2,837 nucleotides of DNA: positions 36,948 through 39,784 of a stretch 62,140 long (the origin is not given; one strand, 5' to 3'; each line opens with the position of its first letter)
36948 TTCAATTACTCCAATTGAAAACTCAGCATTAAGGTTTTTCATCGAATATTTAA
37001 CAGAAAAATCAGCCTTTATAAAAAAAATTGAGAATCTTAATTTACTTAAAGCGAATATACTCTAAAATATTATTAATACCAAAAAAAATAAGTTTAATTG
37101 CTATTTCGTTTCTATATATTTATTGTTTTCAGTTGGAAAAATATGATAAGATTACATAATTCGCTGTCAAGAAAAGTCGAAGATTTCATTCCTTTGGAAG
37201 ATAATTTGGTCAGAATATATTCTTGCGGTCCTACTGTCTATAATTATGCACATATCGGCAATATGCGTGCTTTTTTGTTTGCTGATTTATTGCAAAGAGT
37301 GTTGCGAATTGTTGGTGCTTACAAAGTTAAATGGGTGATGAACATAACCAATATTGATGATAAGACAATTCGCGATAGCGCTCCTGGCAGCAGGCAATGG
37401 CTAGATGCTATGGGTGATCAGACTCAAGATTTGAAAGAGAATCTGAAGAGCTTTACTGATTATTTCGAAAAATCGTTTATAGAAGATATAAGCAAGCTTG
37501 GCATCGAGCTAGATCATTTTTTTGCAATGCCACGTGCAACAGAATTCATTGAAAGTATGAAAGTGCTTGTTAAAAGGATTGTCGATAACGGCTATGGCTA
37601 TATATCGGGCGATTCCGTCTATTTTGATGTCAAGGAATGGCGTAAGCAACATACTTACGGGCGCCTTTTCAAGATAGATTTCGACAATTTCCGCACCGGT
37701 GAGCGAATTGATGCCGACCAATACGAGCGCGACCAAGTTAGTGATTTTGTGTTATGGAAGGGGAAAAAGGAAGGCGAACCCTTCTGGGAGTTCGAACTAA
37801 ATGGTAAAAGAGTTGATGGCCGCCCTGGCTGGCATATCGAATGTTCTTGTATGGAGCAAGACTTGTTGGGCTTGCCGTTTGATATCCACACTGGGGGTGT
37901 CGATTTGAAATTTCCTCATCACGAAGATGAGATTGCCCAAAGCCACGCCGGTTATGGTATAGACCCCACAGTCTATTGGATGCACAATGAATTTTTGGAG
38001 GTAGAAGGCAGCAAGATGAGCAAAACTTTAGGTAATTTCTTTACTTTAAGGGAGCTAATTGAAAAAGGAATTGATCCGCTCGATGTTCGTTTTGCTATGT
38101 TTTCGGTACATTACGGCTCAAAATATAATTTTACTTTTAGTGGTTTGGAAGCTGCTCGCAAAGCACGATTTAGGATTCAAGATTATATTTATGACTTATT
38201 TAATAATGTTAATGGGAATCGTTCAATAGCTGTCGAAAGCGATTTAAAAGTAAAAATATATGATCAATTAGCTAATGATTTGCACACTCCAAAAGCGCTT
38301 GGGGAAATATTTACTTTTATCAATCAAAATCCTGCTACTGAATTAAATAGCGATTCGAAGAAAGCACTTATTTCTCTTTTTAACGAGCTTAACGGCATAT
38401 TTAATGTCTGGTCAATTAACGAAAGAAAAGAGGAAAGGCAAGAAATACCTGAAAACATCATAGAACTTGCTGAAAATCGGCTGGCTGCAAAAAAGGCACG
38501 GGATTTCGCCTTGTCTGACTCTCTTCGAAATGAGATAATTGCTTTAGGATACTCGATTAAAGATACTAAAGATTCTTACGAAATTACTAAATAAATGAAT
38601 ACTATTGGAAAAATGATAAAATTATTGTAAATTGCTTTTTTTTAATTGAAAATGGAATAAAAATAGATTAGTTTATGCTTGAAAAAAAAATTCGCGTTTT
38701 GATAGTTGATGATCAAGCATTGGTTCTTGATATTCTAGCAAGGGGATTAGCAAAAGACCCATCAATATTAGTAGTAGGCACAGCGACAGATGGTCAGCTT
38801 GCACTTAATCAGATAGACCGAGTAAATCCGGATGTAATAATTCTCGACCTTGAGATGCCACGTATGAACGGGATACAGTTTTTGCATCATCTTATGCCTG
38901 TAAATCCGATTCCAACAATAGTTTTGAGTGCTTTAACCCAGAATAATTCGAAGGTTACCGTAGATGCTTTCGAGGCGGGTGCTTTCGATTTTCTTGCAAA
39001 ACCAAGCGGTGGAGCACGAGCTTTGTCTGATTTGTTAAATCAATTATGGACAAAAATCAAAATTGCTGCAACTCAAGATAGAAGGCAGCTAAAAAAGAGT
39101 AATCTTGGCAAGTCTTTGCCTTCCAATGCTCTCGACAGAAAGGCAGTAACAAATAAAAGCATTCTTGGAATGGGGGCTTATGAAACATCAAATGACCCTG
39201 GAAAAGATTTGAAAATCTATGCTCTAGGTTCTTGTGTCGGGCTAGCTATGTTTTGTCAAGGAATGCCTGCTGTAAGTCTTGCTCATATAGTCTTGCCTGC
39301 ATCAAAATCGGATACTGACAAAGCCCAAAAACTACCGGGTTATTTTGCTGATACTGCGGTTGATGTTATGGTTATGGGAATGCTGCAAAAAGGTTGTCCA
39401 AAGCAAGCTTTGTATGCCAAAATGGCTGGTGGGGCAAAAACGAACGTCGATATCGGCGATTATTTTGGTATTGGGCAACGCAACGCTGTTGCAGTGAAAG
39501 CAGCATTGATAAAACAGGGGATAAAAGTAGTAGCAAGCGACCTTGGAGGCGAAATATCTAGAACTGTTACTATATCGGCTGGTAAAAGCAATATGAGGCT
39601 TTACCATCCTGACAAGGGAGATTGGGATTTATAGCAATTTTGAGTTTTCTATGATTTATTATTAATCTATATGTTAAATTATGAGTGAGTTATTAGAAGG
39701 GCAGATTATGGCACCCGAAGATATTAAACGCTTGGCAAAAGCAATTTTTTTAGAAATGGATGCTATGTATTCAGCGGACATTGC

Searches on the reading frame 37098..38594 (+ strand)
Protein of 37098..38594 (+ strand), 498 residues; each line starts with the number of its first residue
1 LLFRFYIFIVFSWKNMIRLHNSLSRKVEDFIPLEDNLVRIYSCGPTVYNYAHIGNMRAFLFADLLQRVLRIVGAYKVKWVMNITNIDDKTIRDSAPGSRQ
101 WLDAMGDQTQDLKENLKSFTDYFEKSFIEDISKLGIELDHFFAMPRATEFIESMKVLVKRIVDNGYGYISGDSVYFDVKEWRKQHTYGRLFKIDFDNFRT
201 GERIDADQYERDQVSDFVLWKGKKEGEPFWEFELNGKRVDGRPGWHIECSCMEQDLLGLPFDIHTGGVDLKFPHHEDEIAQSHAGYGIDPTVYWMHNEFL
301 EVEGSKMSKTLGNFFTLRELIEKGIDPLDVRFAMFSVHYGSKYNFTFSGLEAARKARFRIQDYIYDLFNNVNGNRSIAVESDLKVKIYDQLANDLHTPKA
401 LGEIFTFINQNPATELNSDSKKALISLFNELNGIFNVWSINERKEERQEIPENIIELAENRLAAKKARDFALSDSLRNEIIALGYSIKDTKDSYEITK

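Call 38: search_protein_families(library=ncbifam, proteins=[window:37098-38594:+], max_evalue=0.1)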
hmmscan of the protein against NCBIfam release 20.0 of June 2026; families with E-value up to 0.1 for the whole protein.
window:37098-38594:+ (498 aa): 12 families
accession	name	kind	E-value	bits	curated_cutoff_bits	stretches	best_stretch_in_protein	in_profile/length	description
TIGR00435.1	cysS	equivalog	2.5e-114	382.9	340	1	18-493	2-460/466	cysteine--tRNA ligase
NF011108.0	PRK14536.1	equivalog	5.6e-97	325.5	780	1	17-492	3-483/490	cysteine--tRNA ligase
NF011107.0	PRK14534.1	equivalog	4.1e-64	217.4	744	1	16-494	2-476/481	cysteine--tRNA ligase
TIGR03447.1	mycothiol_MshC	equivalog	2.1e-56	191.5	485.1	1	16-423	17-397/411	cysteine--1-D-myo-inosityl 2-amino-2-deoxy-alpha-D-glucopyranoside ligase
NF008957.0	PRK12300.1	subfamily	8.4e-06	24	677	1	297-371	617-691/946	leucine--tRNA ligase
NF001100.0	PRK00133.1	equivalog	1.1e-05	24.2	587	1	295-347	319-370/676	methionine--tRNA ligase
TIGR00398.1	metG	equivalog_domain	0.00014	20.7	336.35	1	296-437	317-455/530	methionine--tRNA ligase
TIGR00395.1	leuS_arch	equivalog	0.00038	18.6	648.5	1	297-374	611-688/938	leucine--tRNA ligase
TIGR00392.1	ileS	equivalog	0.00039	18.7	621.4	1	299-369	604-673/861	isoleucine--tRNA ligase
TIGR00467.1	lysS_arch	equivalog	0.00053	18.6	147.55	1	46-141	27-123/515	lysine--tRNA ligase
NF008900.0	PRK12267.1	equivalog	0.0081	14.7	598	0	298-348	291-341/648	methionine--tRNA ligase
NF009687.0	PRK13208.1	equivalog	0.029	12.5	738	0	300-355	528-582/801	valine--tRNA ligase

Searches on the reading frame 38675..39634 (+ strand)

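Call 38: search_protein_families(library=ncbifam, proteins=[window:38675-39634:+], max_evalue=0.1)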
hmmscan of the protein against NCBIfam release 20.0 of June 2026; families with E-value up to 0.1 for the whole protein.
window:38675-39634:+ (319 aa): 106 families (the best 25 are shown)
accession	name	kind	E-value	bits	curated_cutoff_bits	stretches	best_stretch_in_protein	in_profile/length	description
NF001965.0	PRK00742.1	subfamily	3e-42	145.1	293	1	4-156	2-144/357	chemotaxis-specific protein-glutamate methyltransferase CheB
NF009206.0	PRK12555.1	subfamily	5.4e-35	120.9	342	1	6-166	1-158/340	chemotaxis-specific protein-glutamate methyltransferase CheB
NF041119.1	CheD_Thtga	equivalog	1.6e-25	90.4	240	1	160-305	1-142/160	chemoreceptor glutamine deamidase/glutamate methylesterase CheD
NF010018.0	PRK13495.1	equivalog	4.2e-22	79.1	243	1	160-304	2-142/159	chemoreceptor glutamine deamidase CheD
NF010015.0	PRK13490.1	equivalog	4.6e-22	78.8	251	1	165-306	9-149/162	chemoreceptor glutamine deamidase CheD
NF008677.0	PRK11697.1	equivalog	1.3e-19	70.5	246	1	6-133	2-124/238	two-component system response regulator BtsR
TIGR02875.1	spore_0_A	equivalog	3.1e-18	65.9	200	1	4-146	1-144/262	sporulation transcription factor Spo0A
NF045944.1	ResRegRpaBCyano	equivalog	4.1e-16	59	330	1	9-128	1-115/229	response regulator transcription factor RpaB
NF011896.0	PRK15369.1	equivalog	8.1e-16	58.3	242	1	4-143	2-140/211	two component system response regulator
NF007969.0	PRK10693.1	equivalog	2e-15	56.7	329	1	7-139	9-139/337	two-component system response regulator RssB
NF007935.0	PRK10651.1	equivalog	4.9e-15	55.3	250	1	3-119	4-119/216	two-component system response regulator NarL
NF008469.0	PRK11361.1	equivalog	8.1e-15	54.5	714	1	5-111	4-107/461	acetoacetate metabolism transcriptional regulator AtoC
TIGR01818.1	ntrC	equivalog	2.1e-14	53.2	558.6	1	8-111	1-101/463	nitrogen regulation protein NR(I)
NF041733.1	resp_reg_CseB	equivalog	5.2e-14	52.2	350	1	7-122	2-113/228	two-component system response regulator CseB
NF052445.1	RespRegMctR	equivalog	6.7e-14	51.8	300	1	5-94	1-90/205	two-component system response regulator MctR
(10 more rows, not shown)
